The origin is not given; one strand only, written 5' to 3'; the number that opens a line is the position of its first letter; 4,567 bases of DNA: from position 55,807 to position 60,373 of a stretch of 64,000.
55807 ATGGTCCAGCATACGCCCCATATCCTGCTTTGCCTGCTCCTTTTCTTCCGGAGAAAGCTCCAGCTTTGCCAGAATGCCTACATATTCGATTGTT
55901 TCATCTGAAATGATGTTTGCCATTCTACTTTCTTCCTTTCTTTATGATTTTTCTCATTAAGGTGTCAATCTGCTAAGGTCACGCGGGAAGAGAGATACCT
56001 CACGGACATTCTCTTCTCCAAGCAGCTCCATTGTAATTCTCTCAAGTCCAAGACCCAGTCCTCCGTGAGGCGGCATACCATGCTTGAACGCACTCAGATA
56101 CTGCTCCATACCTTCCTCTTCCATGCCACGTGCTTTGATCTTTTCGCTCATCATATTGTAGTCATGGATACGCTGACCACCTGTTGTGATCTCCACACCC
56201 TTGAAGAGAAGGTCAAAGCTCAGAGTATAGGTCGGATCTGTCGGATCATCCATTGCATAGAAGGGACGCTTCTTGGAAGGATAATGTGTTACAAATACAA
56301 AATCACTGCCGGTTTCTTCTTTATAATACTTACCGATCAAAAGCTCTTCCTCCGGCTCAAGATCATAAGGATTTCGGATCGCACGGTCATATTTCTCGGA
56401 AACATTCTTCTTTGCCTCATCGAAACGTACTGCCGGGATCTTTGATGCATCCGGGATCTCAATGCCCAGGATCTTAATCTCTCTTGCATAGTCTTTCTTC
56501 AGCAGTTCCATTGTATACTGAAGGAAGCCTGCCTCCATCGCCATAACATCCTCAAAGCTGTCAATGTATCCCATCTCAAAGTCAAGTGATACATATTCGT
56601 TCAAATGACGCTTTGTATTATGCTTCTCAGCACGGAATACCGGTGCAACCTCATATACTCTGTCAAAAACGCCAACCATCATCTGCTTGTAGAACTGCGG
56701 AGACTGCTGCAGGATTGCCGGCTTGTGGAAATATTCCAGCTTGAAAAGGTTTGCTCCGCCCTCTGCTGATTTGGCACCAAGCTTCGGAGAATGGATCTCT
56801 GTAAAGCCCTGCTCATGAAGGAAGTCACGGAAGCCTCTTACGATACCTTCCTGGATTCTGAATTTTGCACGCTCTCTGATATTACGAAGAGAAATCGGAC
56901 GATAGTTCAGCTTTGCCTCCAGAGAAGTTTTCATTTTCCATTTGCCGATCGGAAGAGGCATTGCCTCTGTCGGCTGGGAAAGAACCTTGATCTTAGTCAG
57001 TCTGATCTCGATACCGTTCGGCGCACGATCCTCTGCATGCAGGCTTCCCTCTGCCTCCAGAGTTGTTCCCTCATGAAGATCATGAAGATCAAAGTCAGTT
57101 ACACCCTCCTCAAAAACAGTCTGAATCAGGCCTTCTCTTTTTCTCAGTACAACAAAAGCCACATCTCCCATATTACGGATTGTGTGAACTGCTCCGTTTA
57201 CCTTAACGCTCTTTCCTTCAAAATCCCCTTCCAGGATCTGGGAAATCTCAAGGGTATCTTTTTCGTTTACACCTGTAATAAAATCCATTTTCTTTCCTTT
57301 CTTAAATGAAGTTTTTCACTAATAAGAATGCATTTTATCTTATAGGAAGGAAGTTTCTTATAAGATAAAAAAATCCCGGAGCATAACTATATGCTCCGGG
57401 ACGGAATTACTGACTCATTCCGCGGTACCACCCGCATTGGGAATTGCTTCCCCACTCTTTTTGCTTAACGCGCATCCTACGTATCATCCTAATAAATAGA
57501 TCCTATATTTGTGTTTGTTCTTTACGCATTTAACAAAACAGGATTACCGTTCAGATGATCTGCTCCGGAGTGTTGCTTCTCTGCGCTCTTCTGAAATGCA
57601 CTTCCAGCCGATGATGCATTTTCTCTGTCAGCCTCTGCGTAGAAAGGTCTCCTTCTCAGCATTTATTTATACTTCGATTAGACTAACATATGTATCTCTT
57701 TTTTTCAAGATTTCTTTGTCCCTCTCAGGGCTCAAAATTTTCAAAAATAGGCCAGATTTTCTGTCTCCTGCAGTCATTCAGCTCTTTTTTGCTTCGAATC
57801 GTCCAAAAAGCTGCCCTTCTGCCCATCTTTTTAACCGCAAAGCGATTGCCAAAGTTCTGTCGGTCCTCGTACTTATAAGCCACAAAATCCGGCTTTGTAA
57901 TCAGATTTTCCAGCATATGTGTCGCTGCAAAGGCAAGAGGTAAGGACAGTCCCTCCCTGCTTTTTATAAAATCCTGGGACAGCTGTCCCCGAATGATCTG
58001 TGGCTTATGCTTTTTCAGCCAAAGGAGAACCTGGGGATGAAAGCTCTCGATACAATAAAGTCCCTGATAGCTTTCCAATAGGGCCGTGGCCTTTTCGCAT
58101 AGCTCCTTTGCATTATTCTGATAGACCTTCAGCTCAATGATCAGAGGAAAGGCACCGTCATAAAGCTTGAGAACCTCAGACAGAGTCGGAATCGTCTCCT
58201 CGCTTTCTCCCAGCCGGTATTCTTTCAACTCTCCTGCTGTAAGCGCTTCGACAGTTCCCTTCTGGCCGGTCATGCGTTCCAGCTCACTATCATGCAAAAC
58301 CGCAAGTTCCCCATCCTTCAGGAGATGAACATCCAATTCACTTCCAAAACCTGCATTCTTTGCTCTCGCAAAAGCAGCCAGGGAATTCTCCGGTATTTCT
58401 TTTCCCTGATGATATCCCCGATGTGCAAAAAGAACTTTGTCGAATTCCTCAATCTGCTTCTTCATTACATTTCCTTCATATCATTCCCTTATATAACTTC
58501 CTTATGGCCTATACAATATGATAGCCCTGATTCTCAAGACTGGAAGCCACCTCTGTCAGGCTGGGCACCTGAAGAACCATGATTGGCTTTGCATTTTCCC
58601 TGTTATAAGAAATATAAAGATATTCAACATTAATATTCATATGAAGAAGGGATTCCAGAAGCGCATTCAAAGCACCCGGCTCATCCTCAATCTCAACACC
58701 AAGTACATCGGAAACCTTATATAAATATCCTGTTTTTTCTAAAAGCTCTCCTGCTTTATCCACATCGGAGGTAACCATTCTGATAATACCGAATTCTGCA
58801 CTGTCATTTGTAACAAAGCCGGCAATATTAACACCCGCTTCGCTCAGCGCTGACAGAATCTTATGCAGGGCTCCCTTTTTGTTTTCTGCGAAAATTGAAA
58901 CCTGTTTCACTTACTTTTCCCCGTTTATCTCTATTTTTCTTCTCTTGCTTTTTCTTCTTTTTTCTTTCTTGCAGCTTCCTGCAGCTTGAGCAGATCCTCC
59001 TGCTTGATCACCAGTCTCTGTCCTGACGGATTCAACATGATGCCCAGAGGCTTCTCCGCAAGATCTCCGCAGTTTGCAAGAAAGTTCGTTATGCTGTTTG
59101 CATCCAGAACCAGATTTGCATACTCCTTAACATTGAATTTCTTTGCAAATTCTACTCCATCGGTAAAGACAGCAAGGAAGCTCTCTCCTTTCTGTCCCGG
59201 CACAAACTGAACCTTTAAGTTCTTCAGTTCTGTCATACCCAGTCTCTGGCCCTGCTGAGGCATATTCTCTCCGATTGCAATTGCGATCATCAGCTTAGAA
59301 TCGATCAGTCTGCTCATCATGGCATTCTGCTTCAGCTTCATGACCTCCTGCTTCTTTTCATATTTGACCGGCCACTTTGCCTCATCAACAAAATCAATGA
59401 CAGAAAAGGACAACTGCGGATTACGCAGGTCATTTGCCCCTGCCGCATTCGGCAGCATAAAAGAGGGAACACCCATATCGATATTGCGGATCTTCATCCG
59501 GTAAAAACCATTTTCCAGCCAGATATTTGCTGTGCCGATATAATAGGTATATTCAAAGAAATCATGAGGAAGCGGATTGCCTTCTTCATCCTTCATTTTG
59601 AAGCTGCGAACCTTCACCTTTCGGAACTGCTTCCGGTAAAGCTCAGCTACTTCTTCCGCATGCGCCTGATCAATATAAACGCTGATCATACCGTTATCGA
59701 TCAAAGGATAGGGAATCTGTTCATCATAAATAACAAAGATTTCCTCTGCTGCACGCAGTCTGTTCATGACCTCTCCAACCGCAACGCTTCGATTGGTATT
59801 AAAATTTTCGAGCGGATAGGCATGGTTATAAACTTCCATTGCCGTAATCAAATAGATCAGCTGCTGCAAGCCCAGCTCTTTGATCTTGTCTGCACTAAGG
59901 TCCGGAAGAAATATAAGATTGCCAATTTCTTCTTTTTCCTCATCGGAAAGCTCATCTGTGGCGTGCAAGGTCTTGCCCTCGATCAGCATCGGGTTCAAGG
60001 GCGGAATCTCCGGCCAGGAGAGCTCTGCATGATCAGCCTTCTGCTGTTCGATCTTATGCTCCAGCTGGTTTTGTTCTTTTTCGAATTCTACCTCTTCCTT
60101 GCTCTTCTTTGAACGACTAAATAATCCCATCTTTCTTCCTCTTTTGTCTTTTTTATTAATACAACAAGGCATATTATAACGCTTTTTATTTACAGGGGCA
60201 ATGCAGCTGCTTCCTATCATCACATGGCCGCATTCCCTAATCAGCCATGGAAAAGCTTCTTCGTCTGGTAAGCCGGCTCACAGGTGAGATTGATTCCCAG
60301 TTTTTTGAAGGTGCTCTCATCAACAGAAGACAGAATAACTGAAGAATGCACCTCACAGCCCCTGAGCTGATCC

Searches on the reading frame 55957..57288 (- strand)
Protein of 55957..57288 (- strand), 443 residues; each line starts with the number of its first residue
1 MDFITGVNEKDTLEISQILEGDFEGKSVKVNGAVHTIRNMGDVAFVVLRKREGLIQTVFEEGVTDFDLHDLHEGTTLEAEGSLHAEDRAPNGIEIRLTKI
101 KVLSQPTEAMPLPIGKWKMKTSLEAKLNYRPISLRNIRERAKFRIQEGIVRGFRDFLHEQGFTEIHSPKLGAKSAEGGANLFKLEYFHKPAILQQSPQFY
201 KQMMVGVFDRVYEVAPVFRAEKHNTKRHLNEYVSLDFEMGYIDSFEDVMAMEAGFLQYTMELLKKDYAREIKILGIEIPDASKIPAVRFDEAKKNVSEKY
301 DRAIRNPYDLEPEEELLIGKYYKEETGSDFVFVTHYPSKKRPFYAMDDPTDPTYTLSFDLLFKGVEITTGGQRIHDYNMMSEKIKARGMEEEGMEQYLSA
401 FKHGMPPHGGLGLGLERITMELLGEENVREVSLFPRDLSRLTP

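Call 92: search_protein_families(library=pfam, proteins=[window:55957-57288:-], max_evalue=0.00001)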
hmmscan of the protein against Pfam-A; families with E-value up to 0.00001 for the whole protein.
window:55957-57288:- (443 aa): 2 families
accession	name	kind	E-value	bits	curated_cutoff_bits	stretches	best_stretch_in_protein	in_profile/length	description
PF00152.25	tRNA-synt_2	-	1.6e-80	270.9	25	1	124-437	3-307/308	tRNA synthetases class II (D, K and N)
PF01336.31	tRNA_anti-codon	-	8.7e-10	38.8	27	1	28-103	1-75/75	OB-fold nucleic acid binding domain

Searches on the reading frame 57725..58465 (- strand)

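Call 92: search_protein_families(library=pfam, proteins=[window:57725-58465:-], max_evalue=0.00001)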
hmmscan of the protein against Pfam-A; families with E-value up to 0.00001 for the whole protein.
window:57725-58465:- (246 aa): 1 family
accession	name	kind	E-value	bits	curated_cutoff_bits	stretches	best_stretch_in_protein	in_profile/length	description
PF03009.23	GDPD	-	5.9e-24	85.9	23.6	1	15-240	1-237/244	Glycerophosphoryl diester phosphodiesterase family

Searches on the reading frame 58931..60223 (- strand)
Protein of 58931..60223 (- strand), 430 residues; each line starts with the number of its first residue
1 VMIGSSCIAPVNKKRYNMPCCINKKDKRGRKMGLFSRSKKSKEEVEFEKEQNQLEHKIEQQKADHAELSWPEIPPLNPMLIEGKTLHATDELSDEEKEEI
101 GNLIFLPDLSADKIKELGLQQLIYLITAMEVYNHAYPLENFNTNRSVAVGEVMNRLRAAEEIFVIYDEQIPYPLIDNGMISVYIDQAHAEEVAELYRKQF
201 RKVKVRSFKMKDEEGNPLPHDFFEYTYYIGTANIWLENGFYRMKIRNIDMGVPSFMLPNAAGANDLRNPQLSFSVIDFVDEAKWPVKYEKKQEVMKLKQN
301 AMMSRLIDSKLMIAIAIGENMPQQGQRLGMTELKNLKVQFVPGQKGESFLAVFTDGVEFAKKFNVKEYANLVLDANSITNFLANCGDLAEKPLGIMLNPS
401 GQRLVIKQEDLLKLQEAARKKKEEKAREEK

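Call 92: search_protein_families(library=pfam, proteins=[window:58931-60223:-], max_evalue=0.00001)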
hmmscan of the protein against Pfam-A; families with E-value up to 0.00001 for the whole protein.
window:58931-60223:- (430 aa): 1 family
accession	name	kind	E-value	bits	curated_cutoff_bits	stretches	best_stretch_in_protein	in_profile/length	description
PF07179.17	SseB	-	3.4e-08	34.2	21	1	296-411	15-122/124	SseB protein N-terminal domain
